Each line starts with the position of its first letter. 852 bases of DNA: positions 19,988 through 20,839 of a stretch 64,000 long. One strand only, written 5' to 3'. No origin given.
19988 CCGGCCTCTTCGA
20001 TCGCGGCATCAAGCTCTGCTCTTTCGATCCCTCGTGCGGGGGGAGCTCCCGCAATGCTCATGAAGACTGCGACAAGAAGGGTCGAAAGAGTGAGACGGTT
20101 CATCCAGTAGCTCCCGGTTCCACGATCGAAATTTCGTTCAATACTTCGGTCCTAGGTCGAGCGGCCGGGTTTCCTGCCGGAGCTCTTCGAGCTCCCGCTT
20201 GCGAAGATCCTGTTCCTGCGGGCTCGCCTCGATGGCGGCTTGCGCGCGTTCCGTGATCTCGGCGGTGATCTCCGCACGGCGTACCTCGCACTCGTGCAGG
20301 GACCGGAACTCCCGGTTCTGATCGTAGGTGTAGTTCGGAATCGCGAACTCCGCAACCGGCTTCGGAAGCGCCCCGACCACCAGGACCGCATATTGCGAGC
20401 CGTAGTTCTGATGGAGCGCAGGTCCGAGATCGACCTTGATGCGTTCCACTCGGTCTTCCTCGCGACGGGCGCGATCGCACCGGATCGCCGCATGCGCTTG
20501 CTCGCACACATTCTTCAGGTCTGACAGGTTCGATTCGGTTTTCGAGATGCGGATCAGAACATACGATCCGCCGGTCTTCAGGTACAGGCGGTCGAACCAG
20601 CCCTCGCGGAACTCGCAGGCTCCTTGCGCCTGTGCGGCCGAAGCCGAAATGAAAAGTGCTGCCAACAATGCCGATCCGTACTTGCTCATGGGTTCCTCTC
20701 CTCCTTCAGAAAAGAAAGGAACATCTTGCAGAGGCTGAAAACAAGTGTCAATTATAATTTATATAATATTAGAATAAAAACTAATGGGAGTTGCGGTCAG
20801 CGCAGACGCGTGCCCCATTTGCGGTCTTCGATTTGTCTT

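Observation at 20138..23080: Tandem array of five paralogous small secreted four-cysteine proteins, built from a duplicated promoter-plus-two-gene cassette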

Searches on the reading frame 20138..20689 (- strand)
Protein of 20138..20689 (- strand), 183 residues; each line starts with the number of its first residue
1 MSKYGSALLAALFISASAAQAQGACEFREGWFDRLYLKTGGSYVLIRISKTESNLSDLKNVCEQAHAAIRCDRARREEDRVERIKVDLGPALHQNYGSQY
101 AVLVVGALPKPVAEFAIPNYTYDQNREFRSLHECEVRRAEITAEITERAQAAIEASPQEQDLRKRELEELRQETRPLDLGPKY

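Call 4: search_protein_families(library=pfam, proteins=[window:20138-20689:-], max_evalue=1)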
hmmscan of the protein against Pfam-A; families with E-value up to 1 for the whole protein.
window:20138-20689:- (183 aa): 1 family
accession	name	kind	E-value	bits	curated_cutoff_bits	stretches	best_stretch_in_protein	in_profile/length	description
PF05768.20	Glrx-like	-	0.096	13.5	26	1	61-107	12-57/77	Glutaredoxin-like domain (DUF836)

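Call 7: find_homologous_proteins(query=A1, max_evalue=0.001)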
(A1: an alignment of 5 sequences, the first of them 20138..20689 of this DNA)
Query A1 (5 sequences) (183 aa, profile of the alignment): 5 proteins with E <= 0.001 among 4324 candidates.
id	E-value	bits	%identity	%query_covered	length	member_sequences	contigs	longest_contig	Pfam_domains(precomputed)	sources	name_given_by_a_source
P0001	5.6e-74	265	33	98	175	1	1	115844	-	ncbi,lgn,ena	-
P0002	1.8e-72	260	100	100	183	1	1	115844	-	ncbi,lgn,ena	-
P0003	2.5e-70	253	28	87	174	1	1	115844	-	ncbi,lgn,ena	-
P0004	1.7e-54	202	32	80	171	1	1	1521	-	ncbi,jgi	jgi:hypothetical protein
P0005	5.1e-53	197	32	93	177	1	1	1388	-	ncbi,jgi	jgi:hypothetical protein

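Call 10: find_encoding_contigs(protein=P0004, flank=10000)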
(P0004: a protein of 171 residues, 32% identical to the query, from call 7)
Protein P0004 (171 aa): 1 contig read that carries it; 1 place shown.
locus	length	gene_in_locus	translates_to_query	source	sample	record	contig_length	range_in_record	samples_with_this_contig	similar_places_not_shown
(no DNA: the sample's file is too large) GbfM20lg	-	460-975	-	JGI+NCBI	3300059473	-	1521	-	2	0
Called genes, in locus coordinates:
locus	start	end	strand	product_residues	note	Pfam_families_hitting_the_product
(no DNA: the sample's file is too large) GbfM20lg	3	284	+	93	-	?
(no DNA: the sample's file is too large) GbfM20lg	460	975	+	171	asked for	-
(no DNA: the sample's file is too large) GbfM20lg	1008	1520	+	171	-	?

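Call 11: find_encoding_contigs(protein=P0005, flank=10000)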
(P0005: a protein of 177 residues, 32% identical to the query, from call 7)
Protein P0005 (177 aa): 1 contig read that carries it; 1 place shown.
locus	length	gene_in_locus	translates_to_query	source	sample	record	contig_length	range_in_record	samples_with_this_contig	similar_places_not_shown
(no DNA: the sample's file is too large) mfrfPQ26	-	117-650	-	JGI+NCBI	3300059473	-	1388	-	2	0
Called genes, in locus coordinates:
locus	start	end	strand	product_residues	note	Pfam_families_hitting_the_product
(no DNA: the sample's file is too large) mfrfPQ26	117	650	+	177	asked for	-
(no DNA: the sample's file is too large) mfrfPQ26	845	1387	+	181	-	?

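Call 12: find_encoding_contigs(protein=P0002, flank=10000)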
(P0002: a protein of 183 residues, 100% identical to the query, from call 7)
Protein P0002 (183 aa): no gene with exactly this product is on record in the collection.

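Call 23: search_protein_families(library=ncbifam, proteins=[window:20138-20689:-], max_evalue=1)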
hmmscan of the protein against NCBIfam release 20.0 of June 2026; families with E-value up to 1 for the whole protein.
window:20138-20689:- (183 aa): 0 families

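Call 24: search_protein_representatives(alignment_id=A2)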
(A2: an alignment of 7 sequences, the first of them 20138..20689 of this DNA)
Query: 7 sequences, 176 profile positions. Proteins with E-value up to 0.001 (for the whole library): 12; up to 1e-10: 10; up to 1e-30: 5. The best 12 are listed.
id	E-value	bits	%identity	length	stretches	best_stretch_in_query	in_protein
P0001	1.6e-74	265.5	-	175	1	1-176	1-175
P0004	1.1e-73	262.9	-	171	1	1-176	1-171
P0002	1.1e-66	240.1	-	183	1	2-175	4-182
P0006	1.7e-47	177.5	-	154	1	1-171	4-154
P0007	8.2e-47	175.3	-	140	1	12-170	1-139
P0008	5.5e-24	101.0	-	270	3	7-154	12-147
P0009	7.5e-23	97.3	-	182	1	7-175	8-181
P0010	2.0e-18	82.9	-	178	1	15-163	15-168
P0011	5.2e-16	75.0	-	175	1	34-165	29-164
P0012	2.9e-11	59.6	-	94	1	92-166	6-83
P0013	4.0e-09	52.6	-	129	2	1-72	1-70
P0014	5.8e-04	35.8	-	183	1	46-166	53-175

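Call 27: find_homologous_proteins(query=A5, max_evalue=0.01)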
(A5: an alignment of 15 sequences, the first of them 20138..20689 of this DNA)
Query A5 (15 sequences) (183 aa, profile of the alignment): 4 proteins with E <= 0.01 among 5380 candidates.
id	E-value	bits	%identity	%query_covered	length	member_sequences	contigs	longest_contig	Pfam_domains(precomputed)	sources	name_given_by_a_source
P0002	2.2e-56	208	100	100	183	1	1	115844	-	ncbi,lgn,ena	-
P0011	1.2e-51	193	28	63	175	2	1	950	-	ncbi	-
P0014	2.1e-43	166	22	72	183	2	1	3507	-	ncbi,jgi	jgi:hypothetical protein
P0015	1.8e-26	111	25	42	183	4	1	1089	-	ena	-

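Call 30: find_encoding_contigs(protein=P0014, flank=10000)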
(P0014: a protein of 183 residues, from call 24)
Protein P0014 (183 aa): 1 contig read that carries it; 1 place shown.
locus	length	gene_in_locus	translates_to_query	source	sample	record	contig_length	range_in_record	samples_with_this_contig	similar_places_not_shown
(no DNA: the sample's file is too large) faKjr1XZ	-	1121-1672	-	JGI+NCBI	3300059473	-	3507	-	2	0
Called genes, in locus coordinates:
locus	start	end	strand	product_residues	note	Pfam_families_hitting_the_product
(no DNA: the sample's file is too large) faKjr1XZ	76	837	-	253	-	PF10677:DUF2490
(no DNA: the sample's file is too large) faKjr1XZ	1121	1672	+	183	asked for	-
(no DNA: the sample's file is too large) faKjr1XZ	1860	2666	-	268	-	PF01144:CoA_trans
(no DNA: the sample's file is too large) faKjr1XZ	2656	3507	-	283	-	?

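Call 31: find_encoding_contigs(protein=P0011, flank=10000)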
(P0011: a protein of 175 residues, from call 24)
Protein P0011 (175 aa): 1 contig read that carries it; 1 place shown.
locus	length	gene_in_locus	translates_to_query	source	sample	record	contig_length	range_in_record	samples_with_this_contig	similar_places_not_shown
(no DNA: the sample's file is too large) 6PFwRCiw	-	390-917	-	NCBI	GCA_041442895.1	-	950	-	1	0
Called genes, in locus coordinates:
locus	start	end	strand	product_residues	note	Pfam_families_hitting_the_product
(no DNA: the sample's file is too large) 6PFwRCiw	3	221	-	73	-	?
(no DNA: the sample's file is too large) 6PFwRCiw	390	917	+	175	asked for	-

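Call 32: find_encoding_contigs(protein=P0015, flank=10000)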
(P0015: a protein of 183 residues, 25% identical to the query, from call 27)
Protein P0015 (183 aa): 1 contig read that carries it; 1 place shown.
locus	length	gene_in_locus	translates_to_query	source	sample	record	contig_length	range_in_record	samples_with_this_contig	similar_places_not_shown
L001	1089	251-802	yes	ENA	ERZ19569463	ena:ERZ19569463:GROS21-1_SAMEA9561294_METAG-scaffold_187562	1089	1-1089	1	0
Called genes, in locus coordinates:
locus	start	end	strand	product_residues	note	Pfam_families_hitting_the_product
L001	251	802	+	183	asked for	-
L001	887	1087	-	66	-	?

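Call 34: find_encoding_contigs(protein=P0009, flank=10000)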
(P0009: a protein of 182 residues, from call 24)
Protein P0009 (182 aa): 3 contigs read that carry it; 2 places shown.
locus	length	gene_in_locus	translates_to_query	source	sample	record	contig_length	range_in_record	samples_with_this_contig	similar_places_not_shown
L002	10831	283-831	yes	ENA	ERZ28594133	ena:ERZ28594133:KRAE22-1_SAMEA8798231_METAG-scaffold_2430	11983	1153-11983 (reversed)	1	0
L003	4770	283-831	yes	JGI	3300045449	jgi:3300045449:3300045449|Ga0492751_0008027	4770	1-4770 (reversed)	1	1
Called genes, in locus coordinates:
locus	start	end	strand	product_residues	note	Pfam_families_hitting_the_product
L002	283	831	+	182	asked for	-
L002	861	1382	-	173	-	PF25917:BSH_RND, PF25973:BSH_CzcB (faint), PF00364:Biotin_lipoyl, PF25919:BSH_CusB (weak), PF25984:BSH_YknX (weak)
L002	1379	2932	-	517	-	PF00289:Biotin_carb_N, PF02222:ATP-grasp (weak), PF02786:CPSase_L_D2, PF07478:Dala_Dala_lig_C, PF02785:Biotin_carb_C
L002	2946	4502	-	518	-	PF01039:Carboxyl_trans, PF03255:ACCA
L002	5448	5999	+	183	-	-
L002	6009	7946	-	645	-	PF00156:Pribosyltran, PF05139:Erythro_esteras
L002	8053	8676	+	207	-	-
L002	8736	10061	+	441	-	PF00285:Citrate_synt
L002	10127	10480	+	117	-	PF12823:DUF3817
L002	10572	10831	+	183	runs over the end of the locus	-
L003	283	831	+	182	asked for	-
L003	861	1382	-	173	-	PF25917:BSH_RND, PF25973:BSH_CzcB (faint), PF00364:Biotin_lipoyl, PF25919:BSH_CusB (weak), PF25984:BSH_YknX (weak)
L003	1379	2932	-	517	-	PF00289:Biotin_carb_N, PF02222:ATP-grasp (weak), PF02786:CPSase_L_D2, PF07478:Dala_Dala_lig_C, PF02785:Biotin_carb_C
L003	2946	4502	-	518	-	PF01039:Carboxyl_trans, PF03255:ACCA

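Call 35: find_encoding_contigs(protein=P0008, flank=10000)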
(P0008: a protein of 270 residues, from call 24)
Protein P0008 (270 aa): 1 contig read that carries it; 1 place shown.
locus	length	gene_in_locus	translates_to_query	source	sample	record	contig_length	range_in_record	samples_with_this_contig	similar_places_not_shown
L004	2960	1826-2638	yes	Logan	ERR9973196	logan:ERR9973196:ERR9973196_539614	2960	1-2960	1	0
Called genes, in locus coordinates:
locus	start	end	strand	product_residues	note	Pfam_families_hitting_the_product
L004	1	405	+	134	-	?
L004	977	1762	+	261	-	PF03767:Acid_phosphat_B (faint), PF00702:Hydrolase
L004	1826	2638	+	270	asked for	-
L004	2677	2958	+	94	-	?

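Call 54: find_encoding_contigs(protein=P0021, flank=10000)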
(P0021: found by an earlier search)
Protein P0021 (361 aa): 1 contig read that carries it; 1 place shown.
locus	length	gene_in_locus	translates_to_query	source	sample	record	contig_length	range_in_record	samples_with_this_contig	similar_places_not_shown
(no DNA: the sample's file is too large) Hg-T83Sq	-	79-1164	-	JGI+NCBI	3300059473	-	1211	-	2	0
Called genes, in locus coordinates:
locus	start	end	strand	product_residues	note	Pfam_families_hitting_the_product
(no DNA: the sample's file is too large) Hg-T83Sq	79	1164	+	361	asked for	PF03663:Glyco_hydro_76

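Call 58: find_homologous_proteins(query=A8, max_evalue=0.01)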
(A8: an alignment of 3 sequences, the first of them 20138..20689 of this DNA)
Query A8 (3 sequences) (183 aa, profile of the alignment): 3 proteins with E <= 0.01 among 5831 candidates.
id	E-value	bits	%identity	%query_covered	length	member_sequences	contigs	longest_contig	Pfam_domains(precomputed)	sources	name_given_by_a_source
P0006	2.7e-76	272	32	88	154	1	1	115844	-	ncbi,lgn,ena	-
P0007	2.3e-70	253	34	89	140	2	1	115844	-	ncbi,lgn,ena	-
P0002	6.2e-69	248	100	100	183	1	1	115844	-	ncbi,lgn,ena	-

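Call 62: find_related_loci(query=A9, collection=genome_contigs, flank=10000)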
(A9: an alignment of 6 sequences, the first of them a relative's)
Query A9 (182 aa) in genome_contigs; peptide patterns used: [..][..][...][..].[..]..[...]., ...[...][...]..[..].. (x = any residue, [..] = any of these).
39 stretches matched a pattern; 3 encode a relative of the query (tblastn E <= 1e-3); 3 distinct loci.
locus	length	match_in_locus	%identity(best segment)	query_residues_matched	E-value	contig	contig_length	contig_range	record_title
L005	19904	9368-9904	54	1-182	7e-61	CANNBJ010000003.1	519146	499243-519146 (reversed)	MAG: Bdellovibrionales bacterium isolate ZE-Jul18-80 genome assembly, contig: ZE-Jul18-C5, whole genome shotgun sequence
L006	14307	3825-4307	50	1-164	1e-45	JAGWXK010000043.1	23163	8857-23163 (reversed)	MAG: Bdellovibrionales bacterium isolate REEB465 contig-150_3932, whole genome shotgun sequence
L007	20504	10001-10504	45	1-165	3e-42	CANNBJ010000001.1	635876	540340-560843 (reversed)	MAG: Bdellovibrionales bacterium isolate ZE-Jul18-80 genome assembly, contig: ZE-Jul18-C4, whole genome shotgun sequence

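Call 72: search_protein_families(library=phrogs, proteins=[window:20138-20689:-], max_evalue=0.1)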
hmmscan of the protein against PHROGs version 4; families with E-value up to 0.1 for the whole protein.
window:20138-20689:- (183 aa): 0 families

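Call 73: search_protein_families(library=padloc, proteins=[window:20138-20689:-], max_evalue=0.1)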
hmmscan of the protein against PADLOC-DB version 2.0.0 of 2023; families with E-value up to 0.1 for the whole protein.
window:20138-20689:- (183 aa): 0 families

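Call 78: find_related_loci(query=A9, collection=metagenome_contigs, flank=6000)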
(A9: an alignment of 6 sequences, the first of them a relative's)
Query A9 (182 aa) in metagenome_contigs; peptide patterns used: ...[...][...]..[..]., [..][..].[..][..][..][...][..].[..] (x = any residue, [..] = any of these).
364 stretches matched a pattern; 2 encode a relative of the query (tblastn E <= 1e-3); 2 distinct loci.
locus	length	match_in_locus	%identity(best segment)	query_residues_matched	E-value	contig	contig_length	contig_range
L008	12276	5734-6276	53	1-182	1e-56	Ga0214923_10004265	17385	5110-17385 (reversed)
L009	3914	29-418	48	30-159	1e-38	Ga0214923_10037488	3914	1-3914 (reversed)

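Call 87: search_dna_similar(query=window:20138-20689:-, collection=plasmids, mode=protein, max_evalue=0.01, max_rows=5)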
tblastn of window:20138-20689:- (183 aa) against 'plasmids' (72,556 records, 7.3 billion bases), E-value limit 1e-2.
No match.

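Call 88: search_dna_similar(query=window:20138-20689:-, collection=phages, mode=protein, max_evalue=0.01, max_rows=5)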
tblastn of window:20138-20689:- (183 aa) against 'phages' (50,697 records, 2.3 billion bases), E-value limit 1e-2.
No match.

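Call 92: find_encoding_contigs(protein=P0001, flank=2000, max_places=3)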
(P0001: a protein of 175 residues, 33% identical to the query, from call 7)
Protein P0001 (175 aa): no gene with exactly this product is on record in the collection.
